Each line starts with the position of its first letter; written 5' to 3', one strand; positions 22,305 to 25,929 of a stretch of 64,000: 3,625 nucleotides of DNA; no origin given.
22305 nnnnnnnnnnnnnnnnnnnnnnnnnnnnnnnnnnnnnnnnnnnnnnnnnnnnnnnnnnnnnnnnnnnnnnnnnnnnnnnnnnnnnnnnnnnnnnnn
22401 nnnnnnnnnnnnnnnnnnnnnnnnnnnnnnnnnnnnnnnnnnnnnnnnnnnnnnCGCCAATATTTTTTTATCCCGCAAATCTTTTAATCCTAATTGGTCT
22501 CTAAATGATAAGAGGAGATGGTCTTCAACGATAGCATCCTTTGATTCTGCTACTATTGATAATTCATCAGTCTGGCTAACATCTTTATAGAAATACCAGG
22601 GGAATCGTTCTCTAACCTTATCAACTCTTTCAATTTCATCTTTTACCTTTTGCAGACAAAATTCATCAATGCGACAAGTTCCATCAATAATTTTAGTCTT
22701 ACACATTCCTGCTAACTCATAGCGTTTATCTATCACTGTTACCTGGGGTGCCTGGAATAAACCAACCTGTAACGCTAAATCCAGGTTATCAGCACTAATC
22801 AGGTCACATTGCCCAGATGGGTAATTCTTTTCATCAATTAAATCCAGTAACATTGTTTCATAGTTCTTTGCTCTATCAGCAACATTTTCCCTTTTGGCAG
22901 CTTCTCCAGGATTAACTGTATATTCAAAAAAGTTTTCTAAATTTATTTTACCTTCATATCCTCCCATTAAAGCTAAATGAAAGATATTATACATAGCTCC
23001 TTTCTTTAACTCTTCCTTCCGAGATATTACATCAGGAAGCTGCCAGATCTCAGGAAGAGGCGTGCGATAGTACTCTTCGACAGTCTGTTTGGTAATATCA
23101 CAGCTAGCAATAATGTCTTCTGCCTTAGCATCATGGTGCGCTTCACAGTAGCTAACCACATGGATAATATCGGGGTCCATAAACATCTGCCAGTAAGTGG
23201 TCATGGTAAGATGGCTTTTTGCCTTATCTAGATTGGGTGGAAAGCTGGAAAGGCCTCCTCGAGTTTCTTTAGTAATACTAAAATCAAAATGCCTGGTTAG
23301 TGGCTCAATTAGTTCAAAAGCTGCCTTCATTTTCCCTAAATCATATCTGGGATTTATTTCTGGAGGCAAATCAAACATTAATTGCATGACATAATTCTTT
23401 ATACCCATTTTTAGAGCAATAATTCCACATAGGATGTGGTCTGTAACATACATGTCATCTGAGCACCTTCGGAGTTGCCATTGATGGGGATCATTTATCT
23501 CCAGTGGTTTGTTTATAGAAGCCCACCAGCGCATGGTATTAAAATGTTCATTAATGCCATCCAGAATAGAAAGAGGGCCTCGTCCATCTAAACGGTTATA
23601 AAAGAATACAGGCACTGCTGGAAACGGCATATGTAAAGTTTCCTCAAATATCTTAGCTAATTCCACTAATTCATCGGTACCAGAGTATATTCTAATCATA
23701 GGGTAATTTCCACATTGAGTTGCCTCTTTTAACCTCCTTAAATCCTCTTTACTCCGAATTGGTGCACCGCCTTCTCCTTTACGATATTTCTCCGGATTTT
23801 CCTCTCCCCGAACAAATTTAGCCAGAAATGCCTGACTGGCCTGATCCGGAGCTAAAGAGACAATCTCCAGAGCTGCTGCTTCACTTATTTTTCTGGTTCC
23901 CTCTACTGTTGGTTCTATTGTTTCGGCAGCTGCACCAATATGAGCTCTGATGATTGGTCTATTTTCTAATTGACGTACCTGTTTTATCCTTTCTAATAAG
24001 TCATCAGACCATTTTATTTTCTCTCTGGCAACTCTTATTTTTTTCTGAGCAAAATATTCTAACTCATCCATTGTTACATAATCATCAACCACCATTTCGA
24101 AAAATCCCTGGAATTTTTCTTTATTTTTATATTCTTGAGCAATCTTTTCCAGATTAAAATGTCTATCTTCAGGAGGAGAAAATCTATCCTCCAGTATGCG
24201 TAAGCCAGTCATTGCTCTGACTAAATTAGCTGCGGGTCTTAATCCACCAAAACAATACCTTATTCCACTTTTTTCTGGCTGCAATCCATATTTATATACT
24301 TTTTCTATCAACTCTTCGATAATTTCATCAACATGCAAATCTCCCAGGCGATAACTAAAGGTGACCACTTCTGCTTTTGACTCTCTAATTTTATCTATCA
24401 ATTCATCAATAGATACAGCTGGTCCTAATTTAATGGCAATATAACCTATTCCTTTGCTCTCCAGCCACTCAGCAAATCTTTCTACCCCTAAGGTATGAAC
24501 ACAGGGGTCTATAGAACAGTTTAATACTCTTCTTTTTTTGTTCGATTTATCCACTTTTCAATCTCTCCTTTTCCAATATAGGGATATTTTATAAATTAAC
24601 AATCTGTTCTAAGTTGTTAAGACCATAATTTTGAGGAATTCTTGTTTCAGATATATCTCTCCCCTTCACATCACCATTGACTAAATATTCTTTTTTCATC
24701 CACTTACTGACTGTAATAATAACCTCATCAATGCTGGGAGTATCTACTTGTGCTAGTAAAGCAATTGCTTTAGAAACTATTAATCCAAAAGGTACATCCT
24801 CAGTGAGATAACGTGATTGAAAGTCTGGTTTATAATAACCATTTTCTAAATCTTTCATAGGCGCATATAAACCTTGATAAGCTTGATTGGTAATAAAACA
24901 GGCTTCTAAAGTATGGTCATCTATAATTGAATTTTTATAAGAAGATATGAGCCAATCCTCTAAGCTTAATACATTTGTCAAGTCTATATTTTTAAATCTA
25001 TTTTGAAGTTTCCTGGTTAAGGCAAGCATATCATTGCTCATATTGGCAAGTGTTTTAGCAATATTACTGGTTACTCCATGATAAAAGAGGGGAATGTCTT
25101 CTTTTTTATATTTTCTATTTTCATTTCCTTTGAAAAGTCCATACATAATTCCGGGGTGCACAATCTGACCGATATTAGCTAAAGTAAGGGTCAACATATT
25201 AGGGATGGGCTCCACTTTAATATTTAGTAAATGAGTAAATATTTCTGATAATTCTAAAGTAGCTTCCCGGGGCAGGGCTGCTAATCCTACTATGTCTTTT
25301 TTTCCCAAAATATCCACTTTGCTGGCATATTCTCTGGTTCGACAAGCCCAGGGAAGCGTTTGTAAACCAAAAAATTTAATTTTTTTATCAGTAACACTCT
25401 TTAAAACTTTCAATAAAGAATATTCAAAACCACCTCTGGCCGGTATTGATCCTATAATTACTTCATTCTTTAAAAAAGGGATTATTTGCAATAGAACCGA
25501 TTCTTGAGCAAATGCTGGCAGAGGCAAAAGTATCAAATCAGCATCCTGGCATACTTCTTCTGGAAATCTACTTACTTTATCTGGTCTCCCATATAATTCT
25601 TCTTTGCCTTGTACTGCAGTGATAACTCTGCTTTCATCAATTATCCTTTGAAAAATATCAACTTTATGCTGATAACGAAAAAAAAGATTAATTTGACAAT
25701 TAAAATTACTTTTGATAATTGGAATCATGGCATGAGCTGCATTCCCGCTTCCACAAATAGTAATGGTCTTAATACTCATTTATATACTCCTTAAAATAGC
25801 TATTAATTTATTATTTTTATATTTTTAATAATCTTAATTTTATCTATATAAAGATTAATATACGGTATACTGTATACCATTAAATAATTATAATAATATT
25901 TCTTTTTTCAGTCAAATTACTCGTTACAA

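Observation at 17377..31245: GntR-linked two-operon locus: twin TAXI-TRAP importers around a mutase-like / opine-dehydrogenase-like / DUF4392 enzyme set with no pathway I can name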

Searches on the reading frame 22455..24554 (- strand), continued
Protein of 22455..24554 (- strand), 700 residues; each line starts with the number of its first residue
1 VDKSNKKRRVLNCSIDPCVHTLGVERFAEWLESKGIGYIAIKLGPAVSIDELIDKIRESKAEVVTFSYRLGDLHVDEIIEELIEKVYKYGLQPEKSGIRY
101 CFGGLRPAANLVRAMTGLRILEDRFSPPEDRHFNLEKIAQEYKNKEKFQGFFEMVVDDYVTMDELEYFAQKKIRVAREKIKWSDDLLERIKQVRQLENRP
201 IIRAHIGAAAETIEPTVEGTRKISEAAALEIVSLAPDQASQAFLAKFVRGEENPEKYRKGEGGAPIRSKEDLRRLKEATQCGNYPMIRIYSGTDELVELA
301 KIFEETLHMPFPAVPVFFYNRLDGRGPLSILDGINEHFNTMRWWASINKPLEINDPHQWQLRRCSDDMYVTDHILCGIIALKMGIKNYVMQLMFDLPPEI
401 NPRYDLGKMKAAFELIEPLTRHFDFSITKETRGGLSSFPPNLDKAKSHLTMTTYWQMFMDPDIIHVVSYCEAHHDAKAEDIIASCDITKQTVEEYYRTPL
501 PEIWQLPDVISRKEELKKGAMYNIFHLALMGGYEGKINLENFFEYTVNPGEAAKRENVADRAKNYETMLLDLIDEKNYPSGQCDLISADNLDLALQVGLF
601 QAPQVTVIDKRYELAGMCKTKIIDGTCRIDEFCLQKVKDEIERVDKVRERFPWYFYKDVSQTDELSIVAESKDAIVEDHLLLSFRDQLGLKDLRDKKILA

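Call 70: find_homologous_proteins(query=A3, max_evalue=1e-10)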
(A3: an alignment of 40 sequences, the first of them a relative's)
Query A3 (40 sequences) (863 aa, profile of the alignment): 6964 proteins with E <= 1e-10 among 8000 candidates; the best 120 are listed.
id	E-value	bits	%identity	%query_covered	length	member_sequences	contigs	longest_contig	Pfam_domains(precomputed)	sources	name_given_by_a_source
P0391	6.1e-230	783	46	60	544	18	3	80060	PF06368.18,PF02310.25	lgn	-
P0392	3.5e-226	770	50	60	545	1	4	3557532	PF06368.18,PF02310.25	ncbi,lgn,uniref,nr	ncbi:methionine synthase [Anoxybacter fermentans]|uniref:Methionine synthase n=1 Tax=Anoxybacter fer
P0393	1.2e-223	762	49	60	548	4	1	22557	PF02310.25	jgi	-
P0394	4.7e-222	757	46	60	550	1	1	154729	PF06368.18,PF02310.25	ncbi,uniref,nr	ncbi:methionine synthase [Caldanaerobacter subterraneus subsp. yonseiensis KB-1]|uniref:Methionine s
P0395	7.3e-222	756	46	60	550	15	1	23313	PF06368.18,PF02310.25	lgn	-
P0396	8.1e-222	756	46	60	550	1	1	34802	PF06368.18,PF02310.25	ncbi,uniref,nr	ncbi:cobalamin-dependent protein [Caldanaerobacter subterraneus]|uniref:Methionine synthase n=1 Tax=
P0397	8.6e-222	756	46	60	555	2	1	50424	PF02310.25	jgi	-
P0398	4.6e-221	753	45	60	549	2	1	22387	PF02310.25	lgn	-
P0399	5.0e-221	753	45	60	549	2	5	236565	PF06368.18,PF02310.25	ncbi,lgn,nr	ncbi:MAG: hypothetical protein PWR10_53 [Halanaerobiales bacterium]|nr:hypothetical protein [Halanae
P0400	7.1e-221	753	47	61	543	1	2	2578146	PF06368.18,PF02310.25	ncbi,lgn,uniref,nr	ncbi:cobalamin-dependent protein [Halothermothrix orenii]|uniref:Cobalamin B12-binding domain protei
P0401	2.4e-220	751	46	60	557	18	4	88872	PF02310.25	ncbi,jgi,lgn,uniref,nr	ncbi:cobalamin B12-binding domain-containing protein [Tepidanaerobacter sp. EBM-49]|uniref:cobalamin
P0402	3.4e-220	751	44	60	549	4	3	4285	PF06368.18,PF02310.25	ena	-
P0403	3.6e-220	751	43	60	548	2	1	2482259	PF02310.25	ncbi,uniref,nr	ncbi:cobalamin B12-binding domain-containing protein [Caminicella sporogenes]|uniref:cobalamin B12-b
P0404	3.9e-220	750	44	62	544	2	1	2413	PF02310.25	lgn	-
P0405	4.5e-220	750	48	60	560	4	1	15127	PF06368.18,PF02310.25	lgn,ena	-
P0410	2.2e-219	748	46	60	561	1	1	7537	PF06368.18,PF02310.25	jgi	-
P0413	3.5e-219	747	46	60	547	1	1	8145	PF06368.18,PF02310.25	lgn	-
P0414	3.5e-219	747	44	60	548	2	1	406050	PF06368.18,PF02310.25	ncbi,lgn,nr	ncbi:cobalamin-dependent protein [Thermovorax subterraneus]|nr:cobalamin-dependent protein [Thermovo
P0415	3.8e-219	747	-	-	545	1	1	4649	PF06368.18,PF02310.25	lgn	-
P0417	4.9e-219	747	45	62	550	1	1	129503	PF06368.18,PF02310.25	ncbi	ncbi:cobalamin-dependent protein [Natronospora cellulosivora (SeqCode)]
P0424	1.0e-218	746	46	60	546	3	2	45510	PF06368.18,PF02310.25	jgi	-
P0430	1.5e-218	745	45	61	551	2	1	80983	PF06368.18,PF02310.25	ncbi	ncbi:MAG: cobalamin B12-binding domain-containing protein [Thermoanaerobacteraceae bacterium]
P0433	2.5e-218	744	44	60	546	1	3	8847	PF06368.18,PF02310.25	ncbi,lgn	ncbi:MAG: methionine synthase [Halanaerobiales bacterium]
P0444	9.3e-218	743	44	60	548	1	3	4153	PF06368.18,PF02310.25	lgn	-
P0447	1.1e-217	742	46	60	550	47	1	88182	PF06368.18,PF02310.25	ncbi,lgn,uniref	ncbi:cobalamin-dependent protein [Thermoanaerobacter uzonensis]|uniref:cobalamin-dependent protein n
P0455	1.8e-217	742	46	60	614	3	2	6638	PF06368.18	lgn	-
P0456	1.9e-217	742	48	60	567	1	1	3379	PF06368.18,PF02310.25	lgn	-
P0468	2.9e-217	741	46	60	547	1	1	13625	PF06368.18,PF02310.25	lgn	-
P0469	3.1e-217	741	47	60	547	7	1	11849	PF06368.18,PF02310.25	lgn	-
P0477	5.2e-217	740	45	60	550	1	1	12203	PF06368.18,PF02310.25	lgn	-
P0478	5.8e-217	740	45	60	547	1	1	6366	PF06368.18,PF02310.25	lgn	-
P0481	6.6e-217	740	42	63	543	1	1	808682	PF02310.25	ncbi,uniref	ncbi:cobalamin-dependent protein [Rosettibacter firmus]|uniref:cobalamin-dependent protein n=1 Tax=R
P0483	9.1e-217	739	45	60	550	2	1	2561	PF06368.18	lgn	-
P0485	1.1e-216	739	47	60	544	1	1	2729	PF06368.18,PF02310.25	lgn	-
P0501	3.5e-216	737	45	60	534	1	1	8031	PF06368.18,PF02310.25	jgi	-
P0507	4.3e-216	737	44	62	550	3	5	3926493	PF06368.18,PF02310.25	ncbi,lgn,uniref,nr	ncbi:methionine synthase [Iocasia frigidifontis]|uniref:Methionine synthase n=1 Tax=Iocasia fonsfrig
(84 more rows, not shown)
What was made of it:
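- Tried and rejected: A third homology search was spent to obtain usable ids (call 70).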

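Call 71: find_encoding_contigs(protein=P0400, flank=10000, max_places=1)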
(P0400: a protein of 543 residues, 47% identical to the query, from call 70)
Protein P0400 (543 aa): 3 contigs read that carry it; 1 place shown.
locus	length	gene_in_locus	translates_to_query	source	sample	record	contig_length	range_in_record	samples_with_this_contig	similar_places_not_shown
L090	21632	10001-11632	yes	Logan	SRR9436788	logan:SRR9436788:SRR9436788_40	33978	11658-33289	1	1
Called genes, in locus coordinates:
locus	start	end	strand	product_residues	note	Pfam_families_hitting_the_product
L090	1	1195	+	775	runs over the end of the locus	PF00912:Transgly, PF00905:Transpeptidase, PF06832:BiPBP_C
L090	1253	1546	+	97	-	-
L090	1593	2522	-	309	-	PF03851:UvdE, PF01261:AP_endonuc_2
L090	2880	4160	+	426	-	PF00128:Alpha-amylase, PF14701:hDGE_amylase, PF14871:GHL6 (weak)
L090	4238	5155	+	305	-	PF00294:PfkB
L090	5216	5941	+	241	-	PF00149:Metallophos, PF12850:Metallophos_2 (weak)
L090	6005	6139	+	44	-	-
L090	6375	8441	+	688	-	PF00009:GTP_EFTU, PF22042:EF-G_D2, PF03144:GTP_EFTU_D2, PF14492:EFG_III, PF03764:EFG_IV, PF00679:EFG_C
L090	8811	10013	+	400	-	PF01210:NAD_Gly3P_dh_N, PF02558:ApbA, PF03446:NAD_binding_2, PF03807:F420_oxidored (weak), PF02317:Octopine_DH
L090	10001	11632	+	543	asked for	PF02310:B12-binding, PF06368:Met_asp_mut_E (weak)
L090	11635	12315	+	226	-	PF00027:cNMP_binding, PF13545:HTH_Crp_2, PF00325:Crp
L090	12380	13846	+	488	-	PF20154:LNT_N, PF00795:CN_hydrolase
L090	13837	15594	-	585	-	PF05833:NFACT_N, PF05670:NFACT-R_1, PF18297:NFACT-R_2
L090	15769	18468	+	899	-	PF00690:Cation_ATPase_N, PF00122:E1-E2_ATPase, PF00702:Hydrolase, PF13246:Cation_ATPase, PF00689:Cation_ATPase_C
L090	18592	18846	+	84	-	PF04025:RemA-like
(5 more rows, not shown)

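Call 72: find_encoding_contigs(protein=P0447, flank=10000, max_places=1)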
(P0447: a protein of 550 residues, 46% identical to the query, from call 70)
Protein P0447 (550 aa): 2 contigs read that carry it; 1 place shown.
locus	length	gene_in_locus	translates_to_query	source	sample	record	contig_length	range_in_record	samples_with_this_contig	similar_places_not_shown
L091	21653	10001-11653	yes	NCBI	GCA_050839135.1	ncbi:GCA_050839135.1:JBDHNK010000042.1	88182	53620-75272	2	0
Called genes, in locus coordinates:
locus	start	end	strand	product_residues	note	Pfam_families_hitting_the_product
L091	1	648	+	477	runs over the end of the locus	PF10150:RNase_E_G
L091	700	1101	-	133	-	PF14489:QueF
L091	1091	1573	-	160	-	PF06177:QueT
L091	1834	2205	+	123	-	PF06305:LapA_dom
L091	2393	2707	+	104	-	PF00829:Ribosomal_L21p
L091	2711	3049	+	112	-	PF04327:Peptidase_Prp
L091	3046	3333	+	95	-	PF01016:Ribosomal_L27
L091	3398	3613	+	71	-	PF14689:SPOB_a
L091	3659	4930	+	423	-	PF01018:GTP1_OBG, PF00025:Arf (weak), PF02421:FeoB_N, PF01926:MMR_HSR1, PF09269:DUF1967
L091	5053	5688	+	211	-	PF01467:CTP_transf_like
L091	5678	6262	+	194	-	PF01966:HD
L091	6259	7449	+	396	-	PF03816:LytR_cpsA_psr, PF13399:LytR_C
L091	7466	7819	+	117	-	PF02410:RsfS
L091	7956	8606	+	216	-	PF08348:PAS_6, PF13309:HTH_22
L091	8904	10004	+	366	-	PF01210:NAD_Gly3P_dh_N, PF02558:ApbA, PF03446:NAD_binding_2, PF03807:F420_oxidored, PF02317:Octopine_DH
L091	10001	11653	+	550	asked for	PF02310:B12-binding, PF06368:Met_asp_mut_E (weak)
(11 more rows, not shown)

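Call 76: find_encoding_contigs(protein=P0481, flank=6000, max_places=1)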
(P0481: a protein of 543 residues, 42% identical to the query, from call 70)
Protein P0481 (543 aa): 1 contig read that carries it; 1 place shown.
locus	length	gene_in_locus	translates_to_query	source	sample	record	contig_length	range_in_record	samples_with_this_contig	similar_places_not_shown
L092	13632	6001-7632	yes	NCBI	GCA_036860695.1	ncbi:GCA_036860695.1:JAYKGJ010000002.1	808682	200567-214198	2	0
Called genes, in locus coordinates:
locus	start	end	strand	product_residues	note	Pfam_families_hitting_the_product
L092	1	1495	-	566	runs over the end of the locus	PF27054:Beta_methylindole_red_C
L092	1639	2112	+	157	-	PF00359:PTS_EIIA_2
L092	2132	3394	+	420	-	PF13393:tRNA-synt_His, PF00587:tRNA-synt_2b, PF03129:HGTP_anticodon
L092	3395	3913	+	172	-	-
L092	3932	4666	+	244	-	PF08032:SpoU_sub_bind, PF00588:SpoU_methylase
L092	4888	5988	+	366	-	PF01210:NAD_Gly3P_dh_N (weak), PF02558:ApbA (faint), PF03446:NAD_binding_2, PF02317:Octopine_DH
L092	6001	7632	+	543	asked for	PF02310:B12-binding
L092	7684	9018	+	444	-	PF13537:GATase_7 (weak), PF00733:Asn_synthase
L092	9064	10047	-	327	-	PF01515:PTA_PTB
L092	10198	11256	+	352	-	PF01594:AI-2E_transport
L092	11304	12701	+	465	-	PF00753:Lactamase_B, PF23023:Anti-Pycsar_Apyc1 (faint), PF12706:Lactamase_B_2 (weak), PF16661:Lactamase_B_6, PF10996:Beta-Casp, PF07521:RMMBL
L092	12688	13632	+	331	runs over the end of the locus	PF21910:GH85_C (faint), PF00041:fn3 (weak)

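Call 77: find_encoding_contigs(protein=P0403, flank=6000, max_places=1)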
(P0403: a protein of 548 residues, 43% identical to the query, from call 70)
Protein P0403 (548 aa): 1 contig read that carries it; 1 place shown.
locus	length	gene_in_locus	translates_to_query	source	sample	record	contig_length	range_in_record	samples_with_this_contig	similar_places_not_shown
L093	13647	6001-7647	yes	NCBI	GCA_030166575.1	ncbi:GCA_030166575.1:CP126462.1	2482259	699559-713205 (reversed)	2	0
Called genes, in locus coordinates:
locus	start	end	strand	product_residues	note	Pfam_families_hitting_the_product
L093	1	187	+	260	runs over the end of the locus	PF10418:DHODB_Fe-S_bind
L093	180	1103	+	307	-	PF01180:DHO_dh, PF01207:Dus (faint), PF03060:NMO (weak)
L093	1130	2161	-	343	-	PF04055:Radical_SAM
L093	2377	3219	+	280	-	PF01937:ARMT1-like_dom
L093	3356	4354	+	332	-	PF01071:GARS_A (weak), PF02655:ATP-grasp_3, PF07478:Dala_Dala_lig_C, PF08443:RimK (faint), PF02222:ATP-grasp (faint), PF13535:ATP-grasp_4 (weak)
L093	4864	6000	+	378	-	PF01210:NAD_Gly3P_dh_N, PF02558:ApbA (weak), PF03446:NAD_binding_2, PF03807:F420_oxidored (faint), PF02317:Octopine_DH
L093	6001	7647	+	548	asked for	PF02310:B12-binding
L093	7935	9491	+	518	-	PF13396:PLDc_N, PF13091:PLDc_2, PF00614:PLDc, PF13091:PLDc_2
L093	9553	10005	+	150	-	PF01252:Peptidase_A8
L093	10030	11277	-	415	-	PF00155:Aminotran_1_2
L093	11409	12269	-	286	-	PF00892:EamA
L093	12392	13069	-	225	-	PF00753:Lactamase_B, PF13483:Lactamase_B_3, PF12706:Lactamase_B_2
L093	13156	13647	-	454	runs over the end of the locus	PF03553:Na_H_antiporter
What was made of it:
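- The same partner precedes the GlmL-less relatives in 4 of 4 cultured-organism look-ups (calls 71, 72, 76, 77). GlmL-less pairs in cultured bacteria lie next to penicillin-binding proteins, LytR, asparagine-synthase-type amidotransferases (2 of 4) or an ATP-grasp ligase (calls 71, 72, 76, 77).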

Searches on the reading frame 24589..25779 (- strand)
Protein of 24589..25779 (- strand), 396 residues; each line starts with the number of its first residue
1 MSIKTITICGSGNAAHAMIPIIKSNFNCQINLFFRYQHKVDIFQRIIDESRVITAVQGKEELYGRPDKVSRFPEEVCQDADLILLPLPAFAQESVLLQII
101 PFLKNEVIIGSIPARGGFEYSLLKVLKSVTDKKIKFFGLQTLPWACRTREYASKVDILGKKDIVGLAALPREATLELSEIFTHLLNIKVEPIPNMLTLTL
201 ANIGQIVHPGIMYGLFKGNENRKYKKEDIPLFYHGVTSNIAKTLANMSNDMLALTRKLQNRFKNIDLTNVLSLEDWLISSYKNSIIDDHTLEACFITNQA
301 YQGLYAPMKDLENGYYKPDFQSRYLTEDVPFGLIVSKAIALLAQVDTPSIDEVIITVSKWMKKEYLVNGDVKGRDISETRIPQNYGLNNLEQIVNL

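Call 3: search_protein_families(library=pfam, proteins=[window:24589-25779:-], max_evalue=0.01)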
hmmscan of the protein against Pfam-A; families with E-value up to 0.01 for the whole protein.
window:24589-25779:- (396 aa): 1 family
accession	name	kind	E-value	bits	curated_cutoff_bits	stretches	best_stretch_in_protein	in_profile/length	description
PF02317.23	Octopine_DH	-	1.2e-32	113.4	30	1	192-360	2-149/150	NAD/NADP octopine/nopaline dehydrogenase, alpha-helical domain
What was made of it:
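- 24589..25779 (-): Opine-dehydrogenase-family NAD(P) oxidoreductase; half of the conserved core. PF02317 E 1.2e-32 (call 3).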

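Call 4: search_protein_families(library=ncbifam, proteins=[window:24589-25779:-], max_evalue=0.01)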
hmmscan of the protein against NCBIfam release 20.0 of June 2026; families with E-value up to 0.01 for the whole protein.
window:24589-25779:- (396 aa): 0 families

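Call 36: search_solved_structures(query=window:24589-25779:-, max_evalue=0.01)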
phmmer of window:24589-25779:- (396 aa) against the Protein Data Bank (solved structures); distinct sequences matched with E-value up to 0.01: 3.
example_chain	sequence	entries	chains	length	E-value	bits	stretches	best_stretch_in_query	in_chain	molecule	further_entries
3c7a_A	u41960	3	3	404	3.2e-63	217.5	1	4-394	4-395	Octopine dehydrogenase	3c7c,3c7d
3iqd_B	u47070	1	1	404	7e-62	213.1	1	4-394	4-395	Octopine dehydrogenase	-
1bg6_A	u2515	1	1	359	2.1e-09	40.3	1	4-366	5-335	N-(1-D-CARBOXYLETHYL)-L-NORVALINE DEHYDROGENASE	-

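Call 57: search_solved_structures(query=window:24589-25779:-, max_evalue=1e-20, show_alignments=1)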
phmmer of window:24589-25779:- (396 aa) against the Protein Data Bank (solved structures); distinct sequences matched with E-value up to 1e-20: 2.
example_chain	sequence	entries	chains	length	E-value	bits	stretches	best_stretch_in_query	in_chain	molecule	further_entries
3c7a_A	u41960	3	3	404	3.2e-63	217.5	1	4-394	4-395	Octopine dehydrogenase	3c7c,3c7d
3iqd_B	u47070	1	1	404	7e-62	213.1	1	4-394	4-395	Octopine dehydrogenase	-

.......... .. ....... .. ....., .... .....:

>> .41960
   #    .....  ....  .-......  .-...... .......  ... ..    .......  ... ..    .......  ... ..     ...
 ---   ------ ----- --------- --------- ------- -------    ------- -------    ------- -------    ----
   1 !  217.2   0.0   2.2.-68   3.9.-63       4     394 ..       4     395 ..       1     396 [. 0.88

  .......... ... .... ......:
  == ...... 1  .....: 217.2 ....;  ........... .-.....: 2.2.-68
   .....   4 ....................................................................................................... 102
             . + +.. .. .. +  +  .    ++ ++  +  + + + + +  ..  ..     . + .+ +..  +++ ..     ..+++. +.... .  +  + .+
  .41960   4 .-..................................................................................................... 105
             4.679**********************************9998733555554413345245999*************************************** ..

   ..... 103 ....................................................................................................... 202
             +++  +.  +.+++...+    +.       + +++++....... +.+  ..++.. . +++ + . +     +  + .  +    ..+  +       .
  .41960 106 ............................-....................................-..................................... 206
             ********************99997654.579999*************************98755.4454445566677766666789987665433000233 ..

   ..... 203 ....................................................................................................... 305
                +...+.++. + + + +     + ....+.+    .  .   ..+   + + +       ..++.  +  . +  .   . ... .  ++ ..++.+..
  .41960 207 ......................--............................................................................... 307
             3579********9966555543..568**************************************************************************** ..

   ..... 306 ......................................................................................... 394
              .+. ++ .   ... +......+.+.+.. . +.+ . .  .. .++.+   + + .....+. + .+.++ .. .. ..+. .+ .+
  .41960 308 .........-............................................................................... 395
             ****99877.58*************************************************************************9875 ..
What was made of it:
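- On Opine dehydrogenase family (PF02317; OcDH/CENDH): The substrate-pocket positions differ from OcDH (Q118 to R115, E142 to Q140; call 57).
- The dehydrogenase aligns over its full length to octopine DH and keeps the catalytic His/Arg/Asp (call 57).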
